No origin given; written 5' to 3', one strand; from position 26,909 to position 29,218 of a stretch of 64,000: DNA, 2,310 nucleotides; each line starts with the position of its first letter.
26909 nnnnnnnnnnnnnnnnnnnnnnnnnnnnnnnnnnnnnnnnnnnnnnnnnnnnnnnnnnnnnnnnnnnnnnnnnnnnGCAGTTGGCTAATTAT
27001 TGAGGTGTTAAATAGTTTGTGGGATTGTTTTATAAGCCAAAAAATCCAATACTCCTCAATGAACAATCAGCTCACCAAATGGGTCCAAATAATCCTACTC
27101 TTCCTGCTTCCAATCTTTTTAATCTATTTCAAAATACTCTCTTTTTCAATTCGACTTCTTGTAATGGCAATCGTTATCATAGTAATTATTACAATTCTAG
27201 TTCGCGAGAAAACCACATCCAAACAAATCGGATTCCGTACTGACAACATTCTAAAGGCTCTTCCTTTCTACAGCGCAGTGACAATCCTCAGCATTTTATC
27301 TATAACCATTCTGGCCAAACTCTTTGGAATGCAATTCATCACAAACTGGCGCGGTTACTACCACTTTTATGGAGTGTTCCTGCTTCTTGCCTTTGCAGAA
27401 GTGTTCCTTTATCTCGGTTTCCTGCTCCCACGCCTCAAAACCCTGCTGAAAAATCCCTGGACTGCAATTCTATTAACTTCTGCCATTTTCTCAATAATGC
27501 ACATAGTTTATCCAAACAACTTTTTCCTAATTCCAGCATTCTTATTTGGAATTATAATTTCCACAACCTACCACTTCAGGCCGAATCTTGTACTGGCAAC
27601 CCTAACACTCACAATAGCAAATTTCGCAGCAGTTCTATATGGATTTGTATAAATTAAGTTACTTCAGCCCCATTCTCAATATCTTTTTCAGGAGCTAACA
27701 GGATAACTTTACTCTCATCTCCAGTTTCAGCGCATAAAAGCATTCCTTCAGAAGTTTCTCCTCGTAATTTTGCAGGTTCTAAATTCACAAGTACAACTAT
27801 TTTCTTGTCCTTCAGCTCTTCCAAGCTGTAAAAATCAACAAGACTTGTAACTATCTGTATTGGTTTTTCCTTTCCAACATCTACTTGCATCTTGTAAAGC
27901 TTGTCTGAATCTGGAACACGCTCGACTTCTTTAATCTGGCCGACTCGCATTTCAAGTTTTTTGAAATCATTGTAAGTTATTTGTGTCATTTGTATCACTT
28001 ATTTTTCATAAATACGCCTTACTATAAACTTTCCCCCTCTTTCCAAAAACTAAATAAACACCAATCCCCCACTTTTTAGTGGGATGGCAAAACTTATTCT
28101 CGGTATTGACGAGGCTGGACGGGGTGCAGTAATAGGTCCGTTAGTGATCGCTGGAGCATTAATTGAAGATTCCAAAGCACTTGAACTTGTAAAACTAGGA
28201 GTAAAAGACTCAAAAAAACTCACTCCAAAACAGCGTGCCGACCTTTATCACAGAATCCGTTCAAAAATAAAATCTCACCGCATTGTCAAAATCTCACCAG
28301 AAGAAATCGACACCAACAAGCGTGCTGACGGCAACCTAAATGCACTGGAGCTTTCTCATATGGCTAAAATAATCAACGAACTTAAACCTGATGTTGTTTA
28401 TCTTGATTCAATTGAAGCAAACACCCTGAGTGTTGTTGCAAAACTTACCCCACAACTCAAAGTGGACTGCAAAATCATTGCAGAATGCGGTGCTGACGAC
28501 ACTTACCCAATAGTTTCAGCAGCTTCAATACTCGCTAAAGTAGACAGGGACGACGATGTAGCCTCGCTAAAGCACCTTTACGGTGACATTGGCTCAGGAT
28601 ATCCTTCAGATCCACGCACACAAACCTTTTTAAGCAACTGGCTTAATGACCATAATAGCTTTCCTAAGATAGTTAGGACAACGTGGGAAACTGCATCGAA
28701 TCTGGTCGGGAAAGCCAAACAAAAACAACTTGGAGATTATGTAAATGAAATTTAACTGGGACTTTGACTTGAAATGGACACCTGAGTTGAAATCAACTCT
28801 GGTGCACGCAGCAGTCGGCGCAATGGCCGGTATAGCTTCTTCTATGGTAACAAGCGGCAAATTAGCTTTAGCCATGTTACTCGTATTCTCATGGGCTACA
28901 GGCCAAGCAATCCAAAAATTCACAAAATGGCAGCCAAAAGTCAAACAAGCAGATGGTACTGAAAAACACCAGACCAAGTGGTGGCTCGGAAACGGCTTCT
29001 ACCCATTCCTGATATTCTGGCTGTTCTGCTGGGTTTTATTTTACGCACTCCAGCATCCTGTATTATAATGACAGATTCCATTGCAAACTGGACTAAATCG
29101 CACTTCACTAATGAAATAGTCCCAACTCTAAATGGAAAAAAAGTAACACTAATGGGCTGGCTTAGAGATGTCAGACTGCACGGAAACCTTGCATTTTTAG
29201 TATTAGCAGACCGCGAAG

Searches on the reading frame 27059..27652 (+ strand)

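Call 82: search_protein_families(library=pfam, max_evalue=0.00001, proteins=[window:27059-27652:+])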
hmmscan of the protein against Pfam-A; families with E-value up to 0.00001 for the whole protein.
window:27059-27652:+ (197 aa): 1 family
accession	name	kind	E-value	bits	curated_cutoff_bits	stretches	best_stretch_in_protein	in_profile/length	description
PF02517.21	Rce1-like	-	3.2e-09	37.4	22.4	1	101-189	6-92/93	Type II CAAX prenyl endopeptidase Rce1-like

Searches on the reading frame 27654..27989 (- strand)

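Call 82: search_protein_families(library=pfam, max_evalue=0.00001, proteins=[window:27654-27989:-])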
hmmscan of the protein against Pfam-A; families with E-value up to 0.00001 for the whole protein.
window:27654-27989:- (111 aa): 1 family
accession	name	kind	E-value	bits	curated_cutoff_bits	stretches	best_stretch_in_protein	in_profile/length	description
PF01588.26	tRNA_bind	-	4.1e-34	117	27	1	14-108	1-95/96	Putative tRNA binding domain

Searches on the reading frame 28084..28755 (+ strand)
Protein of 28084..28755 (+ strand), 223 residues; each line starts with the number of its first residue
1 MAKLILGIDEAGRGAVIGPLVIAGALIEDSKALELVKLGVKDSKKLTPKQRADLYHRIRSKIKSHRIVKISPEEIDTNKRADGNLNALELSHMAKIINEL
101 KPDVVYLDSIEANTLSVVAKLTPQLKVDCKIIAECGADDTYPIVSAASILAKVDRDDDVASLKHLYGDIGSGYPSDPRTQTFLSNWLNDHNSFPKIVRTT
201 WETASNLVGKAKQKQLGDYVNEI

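Call 82: search_protein_families(library=pfam, max_evalue=0.00001, proteins=[window:28084-28755:+])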
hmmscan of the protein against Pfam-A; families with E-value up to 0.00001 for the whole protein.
window:28084-28755:+ (223 aa): 1 family
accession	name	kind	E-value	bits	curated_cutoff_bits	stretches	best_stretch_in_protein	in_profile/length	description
PF01351.25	RNase_HII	-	1e-47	163.1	25.8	1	6-203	1-198/199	Ribonuclease HII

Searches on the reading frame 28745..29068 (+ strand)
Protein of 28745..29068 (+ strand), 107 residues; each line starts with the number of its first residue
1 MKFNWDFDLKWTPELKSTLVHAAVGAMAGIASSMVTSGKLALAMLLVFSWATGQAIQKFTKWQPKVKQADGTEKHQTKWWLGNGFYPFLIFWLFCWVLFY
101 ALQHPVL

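Call 82: search_protein_families(library=pfam, max_evalue=0.00001, proteins=[window:28745-29068:+])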
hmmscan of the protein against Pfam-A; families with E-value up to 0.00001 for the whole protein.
window:28745-29068:+ (107 aa): 1 family
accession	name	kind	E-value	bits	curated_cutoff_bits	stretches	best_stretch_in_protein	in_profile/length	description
PF19094.5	EMC6_arch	-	9.9e-09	36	26.7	1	14-99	4-85/87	EMC6-arch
